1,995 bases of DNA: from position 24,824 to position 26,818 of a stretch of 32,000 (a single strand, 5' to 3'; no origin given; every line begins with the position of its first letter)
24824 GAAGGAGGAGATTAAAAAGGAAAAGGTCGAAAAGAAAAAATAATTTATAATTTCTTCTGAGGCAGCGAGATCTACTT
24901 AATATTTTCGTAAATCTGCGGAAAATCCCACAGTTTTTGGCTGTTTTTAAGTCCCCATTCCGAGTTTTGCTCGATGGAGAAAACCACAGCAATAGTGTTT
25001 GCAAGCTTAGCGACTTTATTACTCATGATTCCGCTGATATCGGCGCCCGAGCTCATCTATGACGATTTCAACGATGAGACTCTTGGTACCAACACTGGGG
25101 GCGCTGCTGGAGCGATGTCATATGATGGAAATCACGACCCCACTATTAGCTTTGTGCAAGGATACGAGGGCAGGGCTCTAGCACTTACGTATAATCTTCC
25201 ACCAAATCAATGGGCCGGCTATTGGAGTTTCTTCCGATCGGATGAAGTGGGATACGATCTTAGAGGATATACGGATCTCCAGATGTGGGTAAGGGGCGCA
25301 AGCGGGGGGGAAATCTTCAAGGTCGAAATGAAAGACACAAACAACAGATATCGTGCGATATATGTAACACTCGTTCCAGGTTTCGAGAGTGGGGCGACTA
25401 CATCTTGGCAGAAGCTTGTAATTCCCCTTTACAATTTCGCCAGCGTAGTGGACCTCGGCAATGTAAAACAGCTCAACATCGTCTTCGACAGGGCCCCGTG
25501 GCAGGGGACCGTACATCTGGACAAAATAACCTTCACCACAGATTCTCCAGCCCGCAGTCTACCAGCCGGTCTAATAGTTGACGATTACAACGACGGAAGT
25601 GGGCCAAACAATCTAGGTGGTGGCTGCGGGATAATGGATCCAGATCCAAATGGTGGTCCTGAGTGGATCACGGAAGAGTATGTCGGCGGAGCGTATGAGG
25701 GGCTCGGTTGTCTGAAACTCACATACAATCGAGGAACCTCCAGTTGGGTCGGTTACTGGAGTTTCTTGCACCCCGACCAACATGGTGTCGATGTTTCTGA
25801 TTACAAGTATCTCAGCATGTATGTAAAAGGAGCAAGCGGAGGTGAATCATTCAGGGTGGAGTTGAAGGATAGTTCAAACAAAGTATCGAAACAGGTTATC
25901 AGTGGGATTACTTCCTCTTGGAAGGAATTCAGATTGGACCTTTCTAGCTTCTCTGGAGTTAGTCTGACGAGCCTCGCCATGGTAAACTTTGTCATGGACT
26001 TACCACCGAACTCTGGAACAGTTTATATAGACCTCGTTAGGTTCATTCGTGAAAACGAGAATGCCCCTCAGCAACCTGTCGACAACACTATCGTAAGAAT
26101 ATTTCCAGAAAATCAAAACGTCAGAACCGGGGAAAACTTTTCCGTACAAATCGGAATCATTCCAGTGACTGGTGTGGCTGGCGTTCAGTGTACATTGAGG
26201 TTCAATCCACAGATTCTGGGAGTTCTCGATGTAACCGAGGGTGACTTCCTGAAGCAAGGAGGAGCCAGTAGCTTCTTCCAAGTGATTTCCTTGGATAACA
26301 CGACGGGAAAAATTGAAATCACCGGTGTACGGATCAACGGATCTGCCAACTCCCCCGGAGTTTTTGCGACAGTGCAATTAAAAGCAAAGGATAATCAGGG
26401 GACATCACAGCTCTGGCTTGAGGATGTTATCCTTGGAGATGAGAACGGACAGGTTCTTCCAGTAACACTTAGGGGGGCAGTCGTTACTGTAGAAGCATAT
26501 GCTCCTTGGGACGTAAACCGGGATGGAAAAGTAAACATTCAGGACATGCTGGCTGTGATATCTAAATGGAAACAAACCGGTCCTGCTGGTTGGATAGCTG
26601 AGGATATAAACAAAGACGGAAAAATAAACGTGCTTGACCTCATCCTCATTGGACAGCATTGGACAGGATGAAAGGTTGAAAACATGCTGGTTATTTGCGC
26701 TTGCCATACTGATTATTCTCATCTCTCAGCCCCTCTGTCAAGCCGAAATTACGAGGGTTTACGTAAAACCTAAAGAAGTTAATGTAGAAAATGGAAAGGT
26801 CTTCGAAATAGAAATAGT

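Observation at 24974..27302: Adjacent cohesin-dockerin gene pair: putative archaeal cell-surface tethering or polymerising system with no catalytic module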

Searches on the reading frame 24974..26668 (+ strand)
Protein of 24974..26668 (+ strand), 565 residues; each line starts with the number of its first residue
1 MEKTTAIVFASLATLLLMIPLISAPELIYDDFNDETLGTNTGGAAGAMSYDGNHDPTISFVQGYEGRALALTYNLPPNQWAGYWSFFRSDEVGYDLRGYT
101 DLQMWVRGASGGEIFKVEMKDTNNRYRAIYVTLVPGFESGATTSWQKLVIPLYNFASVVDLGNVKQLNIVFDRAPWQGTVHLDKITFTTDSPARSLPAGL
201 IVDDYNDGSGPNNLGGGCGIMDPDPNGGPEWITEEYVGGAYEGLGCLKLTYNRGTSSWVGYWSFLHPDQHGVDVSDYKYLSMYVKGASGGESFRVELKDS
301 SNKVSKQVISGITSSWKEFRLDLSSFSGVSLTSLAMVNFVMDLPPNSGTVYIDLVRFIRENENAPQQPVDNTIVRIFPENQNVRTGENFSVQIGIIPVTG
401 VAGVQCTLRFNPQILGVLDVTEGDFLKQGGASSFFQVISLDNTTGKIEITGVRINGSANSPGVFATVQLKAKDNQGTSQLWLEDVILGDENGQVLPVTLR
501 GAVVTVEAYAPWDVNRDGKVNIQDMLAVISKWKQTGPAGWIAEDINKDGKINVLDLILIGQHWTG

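Call 3: search_protein_families(library=pfam, proteins=[window:24974-26668:+], max_evalue=1)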
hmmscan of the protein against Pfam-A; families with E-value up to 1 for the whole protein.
window:24974-26668:+ (565 aa): 8 families
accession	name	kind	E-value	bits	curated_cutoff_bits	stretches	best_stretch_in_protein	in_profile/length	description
PF00963.24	Cohesin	-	8.5e-13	49.1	24.1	1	382-499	9-133/139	Cohesin domain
PF21582.3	CBM30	-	9e-11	42.4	27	2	102-159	78-138/170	Carbohydrate binding domain 30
PF03425.19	CBM_11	-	1.5e-10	41.9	27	2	246-327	52-136/182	Carbohydrate binding domain (family 11)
PF00404.24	Dockerin_1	-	9.9e-10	38.9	22.9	1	513-559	3-52/57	Dockerin type I domain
PF00036.39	EF-hand_1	-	0.0033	17.3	25.4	0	513-530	10-27/29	EF hand domain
PF13405.12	EF-hand_6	-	0.018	15.2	25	0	512-530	9-27/30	EF-hand domain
PF13202.12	EF-hand_5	-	0.069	13.1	25.9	0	544-554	9-19/25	EF hand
PF13499.12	EF-hand_7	-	0.23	12.3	30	0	513-555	12-61/67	EF-hand domain pair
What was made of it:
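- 25046..25549 (+): N1: first CBM30/CBM11-like beta-sandwich (aa 25-192). Pfam CBM30 and CBM_11 above cut-off (call 3).
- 26081..26494 (+): ORF1 cohesin (aa 370-507). Pfam Cohesin E 8.5e-13 (call 3).
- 26495..26668 (+): ORF1 dockerin (aa 508-565), fused to the cohesin by only YAPW. Ca loops at aa 513-524 and 544-555; C-terminus GQHWTG. Pfam Dockerin_1 E 9.9e-10 (call 3).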

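Call 10: find_encoding_contigs(protein=window:24974-26668:+, flank=10000, max_places=6)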
Protein window:24974-26668:+ (565 aa): no gene with exactly this product is on record in the collection.
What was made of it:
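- Tried and rejected: Exact look-up of ORF1 in the assembly index found nothing (call 10).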

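Call 12: find_homologous_proteins(query=window:24974-26668:+, max_evalue=0.001)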
Query window:24974-26668:+ (565 aa): 17 proteins with E <= 0.001 among 8000 candidates.
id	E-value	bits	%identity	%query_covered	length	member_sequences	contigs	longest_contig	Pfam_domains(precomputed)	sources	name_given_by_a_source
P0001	0.0e+0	1278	98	100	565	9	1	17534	PF00404.25,PF03425.20,PF00963.25,PF21582.4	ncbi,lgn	ncbi:MAG: cohesin domain-containing protein [Candidatus Hadarchaeales archaeon]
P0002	4.9e-293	991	77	97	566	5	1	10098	PF00404.25,PF03425.20,PF00963.25,PF21582.4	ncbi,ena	-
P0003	9.6e-271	917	73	96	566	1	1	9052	PF00404.25,PF03425.20,PF00963.25,PF21582.4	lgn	-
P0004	1.6e-198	679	55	99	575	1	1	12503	PF00404.25,PF03425.20,PF00963.25,PF21582.4,PF08547.19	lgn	-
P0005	2.4e-179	616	57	64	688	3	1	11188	PF22352.3,PF00801.27,PF00404.25,PF03425.20,PF00963.25,PF21582.4,PF18911.7,PF08547.19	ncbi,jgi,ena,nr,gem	ncbi:MAG: hypothetical protein DRN83_03065 [Hadesarchaea archaeon]|nr:MAG: hypothetical protein DRN8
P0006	5.3e-75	271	35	64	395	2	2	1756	PF00404.25,PF00963.25,PF21582.4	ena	-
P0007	7.5e-65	238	47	29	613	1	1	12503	PF03425.20,PF00963.25,PF21582.4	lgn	-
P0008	4.1e-58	215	45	29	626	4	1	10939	PF03425.20,PF00963.25,PF21582.4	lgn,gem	-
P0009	1.9e-41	160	42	33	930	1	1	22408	PF10091.16,PF11721.15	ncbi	-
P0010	9.7e-35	138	38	32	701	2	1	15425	PF00404.25,PF00963.25,PF13860.13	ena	-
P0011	9.3e-32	128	33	32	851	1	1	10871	PF23598.2,PF00404.25,PF00963.25,PF12799.14,PF13860.13,PF13855.13,PF23211.1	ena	-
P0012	2.2e-29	121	41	22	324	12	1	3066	PF17963.8,PF00404.25,PF00963.25,PF05345.19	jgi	jgi:hypothetical protein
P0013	7.0e-29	119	41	21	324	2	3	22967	PF17963.8,PF00404.25,PF00963.25,PF05345.19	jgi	jgi:hypothetical protein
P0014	5.1e-25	106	25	51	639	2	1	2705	PF13585.13,PF03425.20,PF13860.13,PF21582.4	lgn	-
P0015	3.4e-13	67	28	54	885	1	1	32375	PF13860.13,PF21582.4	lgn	-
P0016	2.9e-6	44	29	24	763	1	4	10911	PF14559.13,PF00963.25,PF03958.23,PF13432.13,PF00263.27,PF07660.20,PF13428.13,PF07719.24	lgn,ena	-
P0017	3.6e-5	41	44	14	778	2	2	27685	PF14559.13,PF00963.25,PF03958.23,PF00263.27,PF07660.20,PF13428.13,PF07719.24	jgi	-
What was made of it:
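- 24974..26671 (+): ORF1, 565 aa: a secreted, non-catalytic protein built as CBM30-like x2, cohesin, dockerin. Orthologues at 98/77/73/55% identity (call 12).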

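Call 14: find_encoding_contigs(protein=P0002, flank=10000, max_places=3)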
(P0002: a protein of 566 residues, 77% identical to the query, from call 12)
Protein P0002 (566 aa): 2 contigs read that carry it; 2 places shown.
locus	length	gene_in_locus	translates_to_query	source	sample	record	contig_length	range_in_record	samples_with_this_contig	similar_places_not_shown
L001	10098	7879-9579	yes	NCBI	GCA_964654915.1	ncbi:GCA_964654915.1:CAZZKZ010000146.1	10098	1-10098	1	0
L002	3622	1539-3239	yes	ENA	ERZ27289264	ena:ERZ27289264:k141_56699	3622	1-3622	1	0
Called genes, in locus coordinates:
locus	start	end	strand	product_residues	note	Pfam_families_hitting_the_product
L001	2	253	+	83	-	?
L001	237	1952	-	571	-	PF04675:DNA_ligase_A_N, PF01068:DNA_ligase_A_M, PF04679:DNA_ligase_A_C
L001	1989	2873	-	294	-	PF02457:DAC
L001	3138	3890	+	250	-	PF00149:Metallophos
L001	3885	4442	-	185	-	PF13238:AAA_18, PF13671:AAA_33 (faint)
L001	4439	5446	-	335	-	PF00709:Adenylsucc_synt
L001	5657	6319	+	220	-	PF00578:AhpC-TSA, PF08534:Redoxin, PF10417:1-cysPrx_C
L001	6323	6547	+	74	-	PF25213:HVO_A0261_N (weak)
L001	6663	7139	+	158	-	-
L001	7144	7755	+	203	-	-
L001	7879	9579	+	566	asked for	PF03425:CBM_11 (faint), PF21582:CBM30 (faint), PF00963:Cohesin, PF00404:Dockerin_1 (weak)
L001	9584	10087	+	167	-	PF00963:Cohesin (weak)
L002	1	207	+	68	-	?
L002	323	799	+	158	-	-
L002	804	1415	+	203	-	-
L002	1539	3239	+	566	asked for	PF03425:CBM_11 (faint), PF21582:CBM30 (faint), PF00963:Cohesin, PF00404:Dockerin_1 (weak)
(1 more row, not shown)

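Call 15: find_encoding_contigs(protein=P0004, flank=10000, max_places=3)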
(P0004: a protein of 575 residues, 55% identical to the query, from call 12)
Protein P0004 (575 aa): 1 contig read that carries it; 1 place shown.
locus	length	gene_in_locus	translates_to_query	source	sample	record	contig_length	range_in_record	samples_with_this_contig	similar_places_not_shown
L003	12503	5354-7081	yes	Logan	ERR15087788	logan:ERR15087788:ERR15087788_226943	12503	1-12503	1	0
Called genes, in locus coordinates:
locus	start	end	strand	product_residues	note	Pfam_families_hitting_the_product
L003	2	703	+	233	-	?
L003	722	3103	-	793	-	PF06165:GH94_b-supersand, PF17167:Glyco_hydro_94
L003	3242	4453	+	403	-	PF01547:SBP_bac_1, PF13416:SBP_bac_8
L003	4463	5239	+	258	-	PF01656:CbiA, PF02374:ArsA_ATPase (faint), PF06564:CBP_BcsQ (faint), PF10609:ParA (weak), PF13614:AAA_31, PF00142:Fer4_NifH (weak)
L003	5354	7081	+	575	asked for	PF03425:CBM_11 (faint), PF08547:CIA30 (faint), PF21582:CBM30, PF00963:Cohesin, PF00404:Dockerin_1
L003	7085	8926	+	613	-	PF00963:Cohesin, PF03425:CBM_11 (weak), PF21582:CBM30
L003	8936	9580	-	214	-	PF05732:RepL (weak)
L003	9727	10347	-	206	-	PF00963:Cohesin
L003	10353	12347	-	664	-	PF03425:CBM_11 (weak), PF21582:CBM30 (weak), PF00801:PKD, PF18911:PKD_4, PF22352:K319L-like_PKD (weak), PF21582:CBM30, PF00963:Cohesin, PF00404:Dockerin_1 (weak), +1 more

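Call 16: find_encoding_contigs(protein=P0005, flank=10000, max_places=3)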
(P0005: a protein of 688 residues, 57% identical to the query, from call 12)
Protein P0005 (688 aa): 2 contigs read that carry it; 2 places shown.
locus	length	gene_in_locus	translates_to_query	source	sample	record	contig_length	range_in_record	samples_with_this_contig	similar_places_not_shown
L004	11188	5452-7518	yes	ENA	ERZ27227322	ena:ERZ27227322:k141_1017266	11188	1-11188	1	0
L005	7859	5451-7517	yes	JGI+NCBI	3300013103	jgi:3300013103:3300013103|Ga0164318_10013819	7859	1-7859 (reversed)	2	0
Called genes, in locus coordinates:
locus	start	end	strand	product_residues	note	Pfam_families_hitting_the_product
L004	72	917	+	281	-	PF00528:BPD_transp_1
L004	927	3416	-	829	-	PF06165:GH94_b-supersand, PF17167:Glyco_hydro_94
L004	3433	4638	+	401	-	PF01547:SBP_bac_1, PF13416:SBP_bac_8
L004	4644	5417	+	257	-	PF00142:Fer4_NifH (faint), PF01656:CbiA, PF02374:ArsA_ATPase (faint), PF06564:CBP_BcsQ, PF10609:ParA (weak), PF13614:AAA_31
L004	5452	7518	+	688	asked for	PF03425:CBM_11 (weak), PF08547:CIA30 (weak), PF21582:CBM30 (weak), PF00801:PKD, PF18911:PKD_4, PF22352:K319L-like_PKD, PF00963:Cohesin, PF00404:Dockerin_1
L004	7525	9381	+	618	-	PF00963:Cohesin, PF21582:CBM30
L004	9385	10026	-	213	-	-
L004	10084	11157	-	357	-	PF03425:CBM_11, PF08547:CIA30 (weak), PF00801:PKD, PF18911:PKD_4, PF22352:K319L-like_PKD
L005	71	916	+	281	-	PF00528:BPD_transp_1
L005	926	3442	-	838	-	PF06165:GH94_b-supersand, PF17167:Glyco_hydro_94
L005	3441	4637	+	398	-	PF01547:SBP_bac_1, PF13416:SBP_bac_8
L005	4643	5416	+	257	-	PF00142:Fer4_NifH (faint), PF01656:CbiA, PF02374:ArsA_ATPase (faint), PF06564:CBP_BcsQ, PF10609:ParA (weak), PF13614:AAA_31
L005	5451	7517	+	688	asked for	PF03425:CBM_11 (weak), PF08547:CIA30 (weak), PF21582:CBM30 (weak), PF00801:PKD, PF18911:PKD_4, PF22352:K319L-like_PKD, PF00963:Cohesin, PF00404:Dockerin_1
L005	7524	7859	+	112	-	?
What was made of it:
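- In two distant Hadarchaeal lineages the pair sits next to GH94-SBP genes (calls 15, 16).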

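Call 17: find_encoding_contigs(protein=P0003, flank=10000, max_places=3)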
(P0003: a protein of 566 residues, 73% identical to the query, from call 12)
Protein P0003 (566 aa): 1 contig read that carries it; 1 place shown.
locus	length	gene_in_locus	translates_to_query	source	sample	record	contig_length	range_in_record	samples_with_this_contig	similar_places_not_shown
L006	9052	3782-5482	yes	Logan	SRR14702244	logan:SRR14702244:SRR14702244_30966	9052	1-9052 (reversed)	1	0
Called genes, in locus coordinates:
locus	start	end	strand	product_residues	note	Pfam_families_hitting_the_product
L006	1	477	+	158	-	?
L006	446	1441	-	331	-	PF13238:AAA_18, PF13671:AAA_33 (faint), PF00293:NUDIX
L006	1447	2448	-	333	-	PF00709:Adenylsucc_synt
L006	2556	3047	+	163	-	-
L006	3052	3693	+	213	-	-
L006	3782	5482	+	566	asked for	PF03425:CBM_11 (weak), PF21582:CBM30 (faint), PF00963:Cohesin (weak), PF00404:Dockerin_1 (weak)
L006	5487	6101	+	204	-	PF00963:Cohesin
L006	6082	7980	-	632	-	PF00270:DEAD, PF04851:ResIII, PF22527:DEXQc_Suv3, PF08148:DSHCT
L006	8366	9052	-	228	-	?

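Call 18: find_encoding_contigs(protein=P0001, flank=10000, max_places=3)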
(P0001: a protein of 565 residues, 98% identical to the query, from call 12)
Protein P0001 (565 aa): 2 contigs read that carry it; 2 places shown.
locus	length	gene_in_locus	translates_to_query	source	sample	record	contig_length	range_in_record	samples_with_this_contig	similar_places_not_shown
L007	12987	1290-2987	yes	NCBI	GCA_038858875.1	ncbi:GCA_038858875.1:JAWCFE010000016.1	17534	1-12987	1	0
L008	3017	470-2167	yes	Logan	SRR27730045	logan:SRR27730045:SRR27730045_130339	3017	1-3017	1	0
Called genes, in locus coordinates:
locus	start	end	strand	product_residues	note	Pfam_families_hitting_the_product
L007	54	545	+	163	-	-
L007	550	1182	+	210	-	-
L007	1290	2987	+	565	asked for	PF03425:CBM_11 (faint), PF21582:CBM30 (faint), PF00963:Cohesin, PF00404:Dockerin_1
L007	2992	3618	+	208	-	PF00963:Cohesin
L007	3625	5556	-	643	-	PF00270:DEAD, PF04851:ResIII, PF22527:DEXQc_Suv3, PF08148:DSHCT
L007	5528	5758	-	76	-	-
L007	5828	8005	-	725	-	PF01344:Kelch_1 (faint), PF07646:Kelch_2 (faint), PF13964:Beta-prop_Calicin (faint), PF24681:Kelch_KLHDC2_KLHL20_DRC7, PF24981:Beta-prop_ATRN-LZTR1 (faint)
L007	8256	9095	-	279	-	PF05362:Lon_C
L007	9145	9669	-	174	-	PF01931:NTPase_I-T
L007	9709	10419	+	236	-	PF17746:SfsA_N, PF03749:SfsA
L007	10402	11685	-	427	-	PF01964:ThiC_Rad_SAM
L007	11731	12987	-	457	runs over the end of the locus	PF00291:PALP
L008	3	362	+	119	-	?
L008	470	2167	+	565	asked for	PF03425:CBM_11 (faint), PF21582:CBM30 (faint), PF00963:Cohesin, PF00404:Dockerin_1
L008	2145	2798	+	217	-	PF00963:Cohesin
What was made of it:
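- Checked: An in-frame TTG at 26634 would overlap ORF1, but the orthologues in L001, L006 and L007 are all called 4 nt after the upstream stop (calls 14, 17, 18).
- The 4-nt spacing and gene order are conserved at 98, 77 and 73% identity (calls 14, 17, 18). It is conserved at all divergence levels in Hadarchaeota (calls 14-18).
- Tried and rejected: Hadarchaeales, GCA_038858875.1; calls 12, 18).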

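Call 25: search_solved_structures(query=window:24974-26668:+, max_evalue=1, show_alignments=2)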
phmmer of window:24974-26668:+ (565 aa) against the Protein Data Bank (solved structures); distinct sequences matched with E-value up to 1: 13.
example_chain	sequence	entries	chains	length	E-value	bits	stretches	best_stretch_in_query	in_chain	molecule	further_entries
3kcp_A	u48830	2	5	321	5.5e-05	25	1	446-563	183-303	Cellulosomal-scaffolding protein A | Cellulosome anchoring protein cohesin region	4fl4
3ul4_A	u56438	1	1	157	0.0018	20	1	371-508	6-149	Cellulosome-anchoring protein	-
2b59_B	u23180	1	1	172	0.0039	18.9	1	446-563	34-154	Cellulosomal scaffolding protein A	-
5g5d_B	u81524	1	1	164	0.016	16.8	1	446-563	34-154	CELLULOSOMAL-SCAFFOLDING PROTEIN A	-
2y3n_B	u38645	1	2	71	0.078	14.6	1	512-563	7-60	CELLULOSOMAL FAMILY-48 PROCESSIVE GLYCOSIDE HYDROLASE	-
1daq_A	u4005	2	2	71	0.11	14.1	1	512-559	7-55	ENDOGLUCANASE SS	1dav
2mte_A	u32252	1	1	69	0.11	14.1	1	512-560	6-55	Cellulose 1,4-beta-cellobiosidase (reducing end) CelS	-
4fl4_A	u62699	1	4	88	0.13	13.9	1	510-561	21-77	Glycoside hydrolase family 9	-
1aoh_A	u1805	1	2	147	0.15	13.7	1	372-474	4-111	Cellulosomal-scaffolding protein A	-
4wi0_B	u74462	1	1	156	0.24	13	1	515-563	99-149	Cellulosomal scaffoldin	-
4u3s_B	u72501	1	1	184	0.39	12.3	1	515-563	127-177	Cellulosomal scaffoldin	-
4uyp_A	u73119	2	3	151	0.49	12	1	394-481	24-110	Cellulosomal scaffoldin anchoring protein C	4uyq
3ul4_B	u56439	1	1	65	0.55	11.8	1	512-561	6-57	Cellulosome enzyme, dockerin type I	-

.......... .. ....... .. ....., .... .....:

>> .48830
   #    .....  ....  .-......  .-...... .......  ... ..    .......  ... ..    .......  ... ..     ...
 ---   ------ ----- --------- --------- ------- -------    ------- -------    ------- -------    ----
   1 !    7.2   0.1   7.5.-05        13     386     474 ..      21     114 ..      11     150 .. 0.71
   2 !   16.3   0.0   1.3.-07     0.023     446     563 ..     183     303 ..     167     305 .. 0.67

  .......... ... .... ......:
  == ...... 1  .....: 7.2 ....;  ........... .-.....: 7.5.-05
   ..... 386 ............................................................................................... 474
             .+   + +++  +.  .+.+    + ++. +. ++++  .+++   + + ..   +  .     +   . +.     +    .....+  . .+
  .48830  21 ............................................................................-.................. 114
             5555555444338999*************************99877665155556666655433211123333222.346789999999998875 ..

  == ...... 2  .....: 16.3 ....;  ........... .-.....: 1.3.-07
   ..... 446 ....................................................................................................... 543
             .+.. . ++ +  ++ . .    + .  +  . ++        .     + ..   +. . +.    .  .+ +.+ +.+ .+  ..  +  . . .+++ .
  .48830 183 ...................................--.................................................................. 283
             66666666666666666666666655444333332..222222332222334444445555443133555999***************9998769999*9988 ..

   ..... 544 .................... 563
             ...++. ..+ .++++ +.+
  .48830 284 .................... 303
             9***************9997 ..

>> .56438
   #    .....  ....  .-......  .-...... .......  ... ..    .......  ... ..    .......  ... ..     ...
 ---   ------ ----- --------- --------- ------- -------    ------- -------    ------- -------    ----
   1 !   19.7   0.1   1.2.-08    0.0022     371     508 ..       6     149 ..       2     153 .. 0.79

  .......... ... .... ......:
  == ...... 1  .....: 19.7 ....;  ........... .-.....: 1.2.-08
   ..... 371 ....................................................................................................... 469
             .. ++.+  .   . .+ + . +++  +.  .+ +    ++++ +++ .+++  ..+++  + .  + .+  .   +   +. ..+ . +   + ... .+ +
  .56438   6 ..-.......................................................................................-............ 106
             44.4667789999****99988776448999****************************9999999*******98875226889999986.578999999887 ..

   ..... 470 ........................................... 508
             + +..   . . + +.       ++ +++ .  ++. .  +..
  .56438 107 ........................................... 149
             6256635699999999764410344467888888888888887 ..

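Call 31: search_protein_representatives(protein=window:24974-26668:+)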
Query: 565 residues. Proteins with E-value up to 0.001 (for the whole library): 5699; up to 1e-10: 1486; up to 1e-30: 110. The best 150 are listed.
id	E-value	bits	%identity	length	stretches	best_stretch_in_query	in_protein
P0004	5.1e-199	678.9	57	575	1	7-565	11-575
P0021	7.0e-195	665.3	46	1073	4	89-378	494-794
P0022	3.5e-174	596.9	48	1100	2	9-358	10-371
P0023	7.3e-127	440.7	59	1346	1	24-357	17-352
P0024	3.9e-113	395.4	42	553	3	19-299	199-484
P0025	2.1e-111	389.6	48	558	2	28-345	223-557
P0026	3.4e-97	342.7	43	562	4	21-190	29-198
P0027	2.0e-83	297.2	48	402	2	21-193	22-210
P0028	8.7e-78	278.7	47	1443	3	19-192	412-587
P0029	2.8e-77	277.0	50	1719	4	50-191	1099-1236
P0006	1.7e-75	271.1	47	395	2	23-190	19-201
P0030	4.0e-72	260.0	45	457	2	26-188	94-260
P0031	5.2e-67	243.1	37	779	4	113-302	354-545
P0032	9.5e-65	235.6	31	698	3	6-302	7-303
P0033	1.8e-64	234.7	41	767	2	39-361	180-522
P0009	6.0e-42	160.3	44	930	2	174-278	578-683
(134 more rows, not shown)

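Call 55: predict_structure(alignment_id=A3)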
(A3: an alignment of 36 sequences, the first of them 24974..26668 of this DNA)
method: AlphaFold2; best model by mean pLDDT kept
length: 565 residues; sequences in the alignment: 36
mean_pLDDT: 86.8   pTM: 0.64
mean pLDDT of the five models: 86.8, 81.5, 80.0, 78.9, 77.8
residues with pLDDT >= 90: 328; 70-90: 187; 50-70: 23; < 50: 27
segments of 3 or more residues with pLDDT < 50: 1-23, 366-369
pLDDT, mean of each block of 10 residues (from residue 1): 37 31 66 82 87 96 90 96 91 85 94 96 94 88 91 88 94 96 87 68 88 81 82 91 91 92 89 94 94 97 97 93 95 96 96 92 55 80 90 91 93 92 94 96 93 93 97 80 85 77 79 85 93 87 89 93 80
secondary structure, 60 per line:
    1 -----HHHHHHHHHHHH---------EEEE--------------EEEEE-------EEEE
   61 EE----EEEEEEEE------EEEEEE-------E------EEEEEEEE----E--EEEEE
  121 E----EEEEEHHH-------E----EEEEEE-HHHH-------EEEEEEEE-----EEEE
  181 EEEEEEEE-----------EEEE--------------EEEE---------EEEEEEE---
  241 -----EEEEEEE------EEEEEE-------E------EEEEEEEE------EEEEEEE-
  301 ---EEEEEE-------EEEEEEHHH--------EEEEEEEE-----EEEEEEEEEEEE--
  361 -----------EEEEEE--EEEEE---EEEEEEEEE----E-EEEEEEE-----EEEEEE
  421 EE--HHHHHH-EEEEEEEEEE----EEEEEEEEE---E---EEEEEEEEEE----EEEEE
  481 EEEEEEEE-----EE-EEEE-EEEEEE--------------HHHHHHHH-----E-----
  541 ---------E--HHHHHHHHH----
elements in order: H6-17 E27-30 E45-49 E57-62 E67-74 E81-86 E101-108 E116-121 E126-130 E146-151 H153-156 E164-171 E177-188 E200-203 E218-221 E231-237 E246-252 E259-264 E279-286 E293-299 E304-309 E317-322 E334-341 E347-358 E372-377 E380-384 E388-396 E403-409 E415-422 H425-430 E432-441 E446-454 E462-471 E476-488 E497-500 E502-507 H522-529 H553-561
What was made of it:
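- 24974..26671 (+): AF2 mean pLDDT 86.8, four folded domains (call 55).
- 24974..25045 (+): ORF1 signal peptide (aa 1-24, ...IPLISA|PE). AF2 gives a helix at aa 6-17 with pLDDT below 50 for aa 1-23 (call 55).
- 26054..26080 (+): Flexible linker (aa 361-369). pLDDT about 55, with aa 366-369 below 50 (call 55).
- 26495..26668 (+): The junction has pLDDT 77-85 (call 55).
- On Dockerin (Pfam PF00404): Helices at aa 522-529 and 553-561 (call 55).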
